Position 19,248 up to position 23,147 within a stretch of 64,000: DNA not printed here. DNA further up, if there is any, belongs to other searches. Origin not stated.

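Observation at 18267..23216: Giant LacZ-like GH2 lipoprotein with the whole catalytic residue set apparently substituted, fused to ricin-type lectin repeats (candidate pseudoenzyme/adhesin)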

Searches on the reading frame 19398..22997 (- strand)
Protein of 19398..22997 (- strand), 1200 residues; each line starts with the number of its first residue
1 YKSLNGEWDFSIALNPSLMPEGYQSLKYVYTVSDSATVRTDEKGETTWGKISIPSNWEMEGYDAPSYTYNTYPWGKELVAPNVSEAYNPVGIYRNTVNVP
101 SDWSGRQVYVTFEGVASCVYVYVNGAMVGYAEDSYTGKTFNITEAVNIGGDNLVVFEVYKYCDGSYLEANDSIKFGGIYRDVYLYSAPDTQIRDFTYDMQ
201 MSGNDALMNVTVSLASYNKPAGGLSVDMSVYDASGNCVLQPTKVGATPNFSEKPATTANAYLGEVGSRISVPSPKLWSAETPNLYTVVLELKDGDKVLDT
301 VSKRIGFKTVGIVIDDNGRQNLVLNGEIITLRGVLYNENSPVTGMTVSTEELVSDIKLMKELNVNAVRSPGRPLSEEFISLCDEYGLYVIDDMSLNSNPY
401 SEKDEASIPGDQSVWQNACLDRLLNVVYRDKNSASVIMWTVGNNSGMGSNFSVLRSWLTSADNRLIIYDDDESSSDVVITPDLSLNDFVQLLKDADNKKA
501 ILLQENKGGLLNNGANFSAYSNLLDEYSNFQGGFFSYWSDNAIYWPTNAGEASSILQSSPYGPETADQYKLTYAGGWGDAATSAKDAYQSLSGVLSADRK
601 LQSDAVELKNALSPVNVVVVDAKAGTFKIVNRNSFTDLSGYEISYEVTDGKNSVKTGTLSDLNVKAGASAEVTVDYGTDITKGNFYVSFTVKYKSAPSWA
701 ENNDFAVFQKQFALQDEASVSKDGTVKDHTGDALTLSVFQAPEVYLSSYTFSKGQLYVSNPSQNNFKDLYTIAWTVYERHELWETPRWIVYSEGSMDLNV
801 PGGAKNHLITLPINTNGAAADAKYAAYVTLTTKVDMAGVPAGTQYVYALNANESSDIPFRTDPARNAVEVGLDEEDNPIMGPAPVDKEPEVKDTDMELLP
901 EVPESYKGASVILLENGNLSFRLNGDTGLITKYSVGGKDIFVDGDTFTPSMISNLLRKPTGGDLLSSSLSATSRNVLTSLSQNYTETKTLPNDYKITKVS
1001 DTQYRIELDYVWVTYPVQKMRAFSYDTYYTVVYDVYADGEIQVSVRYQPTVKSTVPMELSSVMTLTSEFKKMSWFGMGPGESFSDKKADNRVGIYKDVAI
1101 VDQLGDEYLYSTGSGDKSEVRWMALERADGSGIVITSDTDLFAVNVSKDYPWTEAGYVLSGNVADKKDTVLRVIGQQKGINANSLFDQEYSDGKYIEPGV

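Call 37: predict_structure(alignment_id=A2)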
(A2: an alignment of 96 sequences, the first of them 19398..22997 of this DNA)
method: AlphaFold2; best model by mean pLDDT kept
length: 1200 residues; sequences in the alignment: 96
mean_pLDDT: 90.0   pTM: 0.85
mean pLDDT of the five models: 90.0, 89.6, 89.1, 88.8, 88.8
residues with pLDDT >= 90: 775; 70-90: 399; 50-70: 26; < 50: 0
segments of 3 or more residues with pLDDT < 50: none
pLDDT, mean of each block of 10 residues (from residue 1): 96 95 93 91 91 95 86 76 87 96 94 93 95 86 94 96 82 91 95 92 91 93 93 94 91 84 94 94 96 94 95 92 95 95 94 96 93 91 97 83 79 86 90 94 84 90 89 87 89 93 93 91 93 95 93 93 95 80 69 94 94 96 95 94 94 92 92 93 92 88 81 85 78 91 89 93 90 93 89 92 91 89 92 88 90 80 89 87 87 86 84 94 93 95 91 92 85 89 88 90 95 79 85 95 89 85 94 94 90 94 85 89 93 90 93 84 86 92 72 75
secondary structure, 60 per line:
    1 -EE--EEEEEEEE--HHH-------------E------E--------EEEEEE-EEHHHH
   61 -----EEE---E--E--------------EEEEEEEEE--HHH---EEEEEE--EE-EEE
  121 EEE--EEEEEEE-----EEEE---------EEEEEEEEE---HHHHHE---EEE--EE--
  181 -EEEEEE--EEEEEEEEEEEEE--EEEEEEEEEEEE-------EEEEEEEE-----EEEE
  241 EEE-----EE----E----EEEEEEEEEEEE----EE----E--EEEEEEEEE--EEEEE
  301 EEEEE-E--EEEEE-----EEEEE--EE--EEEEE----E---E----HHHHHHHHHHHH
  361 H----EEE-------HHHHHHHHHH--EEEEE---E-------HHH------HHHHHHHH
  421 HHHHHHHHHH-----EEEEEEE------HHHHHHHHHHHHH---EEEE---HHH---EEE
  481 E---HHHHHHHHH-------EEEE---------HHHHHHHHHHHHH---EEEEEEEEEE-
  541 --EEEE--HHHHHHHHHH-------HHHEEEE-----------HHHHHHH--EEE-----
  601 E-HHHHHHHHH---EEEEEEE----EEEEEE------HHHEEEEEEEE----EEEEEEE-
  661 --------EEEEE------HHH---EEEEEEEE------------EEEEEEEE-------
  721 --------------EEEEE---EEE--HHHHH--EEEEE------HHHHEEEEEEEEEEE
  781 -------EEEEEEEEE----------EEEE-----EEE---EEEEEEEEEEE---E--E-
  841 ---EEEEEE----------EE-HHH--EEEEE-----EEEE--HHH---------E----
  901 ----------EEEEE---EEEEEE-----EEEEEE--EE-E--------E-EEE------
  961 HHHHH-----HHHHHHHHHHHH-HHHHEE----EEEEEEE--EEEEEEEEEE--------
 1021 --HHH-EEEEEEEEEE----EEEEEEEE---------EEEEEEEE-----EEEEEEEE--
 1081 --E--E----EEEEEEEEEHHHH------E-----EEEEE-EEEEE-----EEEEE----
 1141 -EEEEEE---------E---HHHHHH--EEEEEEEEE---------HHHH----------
elements in order (helices of 4 or more, strands of 3 or more residues): E6-13 E48-53 H57-60 E66-68 E90-98 E107-112 E118-123 E126-132 E138-141 E151-159 H163-167 E172-174 E182-187 E190-202 E205-216 E224-231 E237-243 E260-271 E285-293 E296-305 E310-314 E320-324 E331-335 H349-361 E366-368 H376-385 E388-392 H413-430 E436-442 H449-461 E465-468 E478-481 H485-493 E501-504 H514-526 E530-539 E543-546 H549-558 E569-572 H584-590 E593-595 H603-611 E615-621 E626-631 E641-648 E653-659 E669-673 E686-693 E706-713 E735-739 E743-745 H748-752 E755-759 H766-769 E770-780 E788-796 E807-810 E816-818 E822-832 E844-849 E868-872 E878-881 E911-915 E919-924 E930-935 E952-954 H961-965 H971-982 H984-987 E994-1000 E1003-1012 E1027-1036 E1041-1048 E1058-1065 E1071-1078 E1091-1099 H1100-1103 E1116-1120 E1122-1126 E1132-1136 E1142-1147 H1161-1166 E1169-1177 H1187-1190

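Call 40: fold_search(model_id=the predicted structure, library=pdb)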
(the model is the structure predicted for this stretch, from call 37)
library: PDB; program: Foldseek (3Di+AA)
matches with E <= 10: 1580; with E <= 0.001: 415
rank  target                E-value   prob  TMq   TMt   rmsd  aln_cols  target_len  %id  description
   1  6sd0_A                5.0e-71  1.00  0.70  0.77   7.0      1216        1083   21  Structure of beta-galactosidase from Thermotoga maritima. (released 2020-01-15)
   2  6cvm_A                2.6e-70  1.00  0.69  0.81   5.7      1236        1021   20  Atomic resolution cryo-EM structure of beta-galactosidase (released 2018-05-30)
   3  3vda_A                1.4e-69  1.00  0.69  0.81   5.8      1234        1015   20  E. coli (lacZ) beta-galactosidase (N460T) (released 2012-04-11)
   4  9hki_A                2.7e-69  1.00  0.69  0.81   5.7      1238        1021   20  Plunge-frozen beta-galactosidase (released 2025-12-17)
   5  3iap_A                8.5e-69  1.00  0.69  0.82   5.6      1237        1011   20  E. coli (lacZ) beta-galactosidase (E416Q) (released 2009-12-29)
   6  9y45_A                1.9e-68  1.00  0.69  0.81   5.6      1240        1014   20  His-tagged beta galactosidase (LacZ) on a Ni-NTA lipid monolayer grid (released 2025-11-26)
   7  3vd4_A                2.0e-68  1.00  0.69  0.81   5.7      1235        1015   20  E. coli (lacZ) beta-galactosidase (N460D) in complex with IPTG (released 2012-04-11)
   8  6tte_A                2.2e-68  1.00  0.69  0.82   5.7      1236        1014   20  Beta-galactosidase in complex with PETG (released 2020-01-15)
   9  4ttg_A                2.8e-68  1.00  0.69  0.80   6.0      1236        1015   20  Beta-galactosidase (E. coli) in the presence of potassium chloride. (released 2015-03-25)
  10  8ri6_A                3.6e-68  1.00  0.69  0.81   5.8      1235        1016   20  Beta-galactosidase (LacZ) purified from E. coli. (released 2025-01-01)
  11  3vd9_A                4.3e-68  1.00  0.69  0.81   5.7      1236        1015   20  E. coli (lacZ) beta-galactosidase (N460S) in complex with IPTG (released 2012-04-11)
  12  3t2o_A                5.6e-68  1.00  0.69  0.82   5.7      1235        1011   20  E. coli (lacZ) beta-galactosidase (S796D) (released 2012-01-18)
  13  3vd3_A                5.6e-68  1.00  0.69  0.82   6.0      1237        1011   20  E. coli (lacZ) beta-galactosidase (N460D) (released 2012-04-11)
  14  3t0a_A                7.1e-68  1.00  0.69  0.81   5.8      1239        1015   20  E. coli (LacZ) beta-galactosidase (S796T) (released 2012-01-18)
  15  9m0e_A                8.2e-68  1.00  0.69  0.83   8.2      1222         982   20  Enhancing the synthesis efficiency of galacto-oligosaccharides of a beta-galactosidase from Paenibacillus barengoltzii (released 2025-04-23)
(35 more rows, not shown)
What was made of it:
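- The AF2 model has pLDDT 90 and pTM 0.85, with Foldseek TM 0.81 to E. coli LacZ (calls 37, 40).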

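Call 60: search_protein_representatives(protein=window:19398-22997:-)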
Query: 1200 residues. Proteins with E-value up to 0.001 (for the whole library): 18322; up to 1e-10: 9664; up to 1e-30: 3080. The best 150 are listed.
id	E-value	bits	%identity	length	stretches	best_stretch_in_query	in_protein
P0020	0.0e+00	1669.6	61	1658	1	1-1200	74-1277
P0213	2.9e-273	926.3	40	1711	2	1-893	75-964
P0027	7.2e-273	925.0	43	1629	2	1-543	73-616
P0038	5.3e-265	898.9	39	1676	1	1-1199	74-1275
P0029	8.9e-264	894.9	42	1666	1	1-1199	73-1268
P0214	3.1e-254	863.3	42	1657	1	1-1199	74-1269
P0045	3.7e-235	800.1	40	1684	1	40-1191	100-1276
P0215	1.9e-226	771.2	38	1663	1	2-1199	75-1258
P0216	2.8e-197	674.6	33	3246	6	2-549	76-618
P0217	5.8e-178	610.6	44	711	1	1-628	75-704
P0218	1.2e-126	440.7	36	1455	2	4-714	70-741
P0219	5.4e-120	418.7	35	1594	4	2-547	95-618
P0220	1.2e-117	410.9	35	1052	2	45-714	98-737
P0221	2.1e-117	410.1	34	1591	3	43-545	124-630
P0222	3.9e-117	409.2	35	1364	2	1-717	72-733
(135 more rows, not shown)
